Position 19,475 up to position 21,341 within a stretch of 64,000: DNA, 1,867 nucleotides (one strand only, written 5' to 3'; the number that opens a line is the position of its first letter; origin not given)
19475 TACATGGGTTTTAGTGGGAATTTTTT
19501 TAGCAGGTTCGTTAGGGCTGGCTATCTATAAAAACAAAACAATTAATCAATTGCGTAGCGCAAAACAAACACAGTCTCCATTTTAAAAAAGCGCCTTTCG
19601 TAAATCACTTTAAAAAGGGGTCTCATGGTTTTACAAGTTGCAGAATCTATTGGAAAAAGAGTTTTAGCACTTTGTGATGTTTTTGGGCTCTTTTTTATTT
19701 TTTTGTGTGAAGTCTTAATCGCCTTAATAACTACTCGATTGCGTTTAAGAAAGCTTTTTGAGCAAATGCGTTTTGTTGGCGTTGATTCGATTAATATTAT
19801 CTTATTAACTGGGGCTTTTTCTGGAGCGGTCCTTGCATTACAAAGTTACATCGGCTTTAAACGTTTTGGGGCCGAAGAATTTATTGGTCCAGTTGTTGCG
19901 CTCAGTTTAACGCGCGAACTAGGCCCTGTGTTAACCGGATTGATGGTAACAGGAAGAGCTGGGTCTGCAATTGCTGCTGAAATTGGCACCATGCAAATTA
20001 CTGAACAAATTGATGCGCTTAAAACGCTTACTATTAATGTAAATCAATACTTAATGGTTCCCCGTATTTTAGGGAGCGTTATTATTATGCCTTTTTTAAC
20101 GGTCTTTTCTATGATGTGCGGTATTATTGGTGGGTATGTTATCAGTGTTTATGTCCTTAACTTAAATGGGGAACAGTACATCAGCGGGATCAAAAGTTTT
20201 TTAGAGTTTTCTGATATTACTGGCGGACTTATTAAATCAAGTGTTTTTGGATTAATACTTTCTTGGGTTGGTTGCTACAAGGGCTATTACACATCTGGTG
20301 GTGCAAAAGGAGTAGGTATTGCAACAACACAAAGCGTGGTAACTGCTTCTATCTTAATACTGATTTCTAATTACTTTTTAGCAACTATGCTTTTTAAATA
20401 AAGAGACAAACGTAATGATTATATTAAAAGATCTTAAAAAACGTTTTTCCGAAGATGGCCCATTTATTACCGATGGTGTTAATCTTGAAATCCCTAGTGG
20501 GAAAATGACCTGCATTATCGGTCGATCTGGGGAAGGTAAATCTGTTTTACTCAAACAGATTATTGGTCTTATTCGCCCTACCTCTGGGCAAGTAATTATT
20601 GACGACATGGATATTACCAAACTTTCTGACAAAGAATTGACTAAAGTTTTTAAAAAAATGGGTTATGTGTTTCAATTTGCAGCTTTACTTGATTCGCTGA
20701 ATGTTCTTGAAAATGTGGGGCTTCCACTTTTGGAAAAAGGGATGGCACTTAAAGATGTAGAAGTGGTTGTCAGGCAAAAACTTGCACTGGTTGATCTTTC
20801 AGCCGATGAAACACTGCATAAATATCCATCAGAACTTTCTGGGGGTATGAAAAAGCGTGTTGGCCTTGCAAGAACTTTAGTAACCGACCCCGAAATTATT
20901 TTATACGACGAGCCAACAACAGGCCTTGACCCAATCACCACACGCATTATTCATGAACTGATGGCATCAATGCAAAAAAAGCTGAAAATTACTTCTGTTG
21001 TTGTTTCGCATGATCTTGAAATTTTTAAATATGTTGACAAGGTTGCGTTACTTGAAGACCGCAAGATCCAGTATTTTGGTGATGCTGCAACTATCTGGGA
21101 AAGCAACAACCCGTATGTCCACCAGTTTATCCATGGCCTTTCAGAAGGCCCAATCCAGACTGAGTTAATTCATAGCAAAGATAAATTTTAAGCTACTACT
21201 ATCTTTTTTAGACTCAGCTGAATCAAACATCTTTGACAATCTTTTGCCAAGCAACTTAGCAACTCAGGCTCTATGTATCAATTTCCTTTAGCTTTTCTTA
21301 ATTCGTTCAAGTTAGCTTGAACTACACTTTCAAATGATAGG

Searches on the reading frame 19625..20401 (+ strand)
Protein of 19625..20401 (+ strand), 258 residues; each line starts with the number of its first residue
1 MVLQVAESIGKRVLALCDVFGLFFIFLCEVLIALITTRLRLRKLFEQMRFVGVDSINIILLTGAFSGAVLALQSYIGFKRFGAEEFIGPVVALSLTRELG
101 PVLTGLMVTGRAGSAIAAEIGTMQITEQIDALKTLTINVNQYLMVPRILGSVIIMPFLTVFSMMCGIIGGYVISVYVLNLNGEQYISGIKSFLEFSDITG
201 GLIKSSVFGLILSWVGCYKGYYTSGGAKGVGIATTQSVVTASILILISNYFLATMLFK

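Call 8: search_protein_families(library=pfam, proteins=[window:19625-20401:+], max_evalue=0.001)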
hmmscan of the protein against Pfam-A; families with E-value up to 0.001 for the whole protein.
window:19625-20401:+ (258 aa): 1 family
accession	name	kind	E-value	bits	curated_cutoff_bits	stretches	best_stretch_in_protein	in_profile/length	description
PF02405.21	MlaE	-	6.7e-81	271.4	22.5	1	45-254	2-211/212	Permease MlaE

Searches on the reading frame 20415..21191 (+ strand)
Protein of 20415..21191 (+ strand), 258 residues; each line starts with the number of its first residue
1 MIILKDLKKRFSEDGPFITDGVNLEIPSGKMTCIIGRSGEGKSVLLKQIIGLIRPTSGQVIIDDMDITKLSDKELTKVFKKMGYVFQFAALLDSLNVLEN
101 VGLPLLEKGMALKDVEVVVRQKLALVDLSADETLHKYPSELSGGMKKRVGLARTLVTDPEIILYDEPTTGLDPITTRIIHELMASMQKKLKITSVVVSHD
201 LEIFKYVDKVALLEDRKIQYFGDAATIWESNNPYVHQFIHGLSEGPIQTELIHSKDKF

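Call 8: search_protein_families(library=pfam, proteins=[window:20415-21191:+], max_evalue=0.001)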
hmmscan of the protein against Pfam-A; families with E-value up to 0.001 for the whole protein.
window:20415-21191:+ (258 aa): 3 families
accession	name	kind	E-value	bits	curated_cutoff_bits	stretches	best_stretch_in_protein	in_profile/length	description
PF00005.33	ABC_tran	-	2.7e-32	112.7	25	1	20-169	2-137/137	ABC transporter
PF13304.12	AAA_21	-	2e-05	25.2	27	0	137-203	234-302/304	AAA domain, putative AbiEii toxin, Type IV TA system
PF25199.1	nSTAND_NTPase5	-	0.00041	20.6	34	1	29-78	41-93/145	Novel STAND NTPase 5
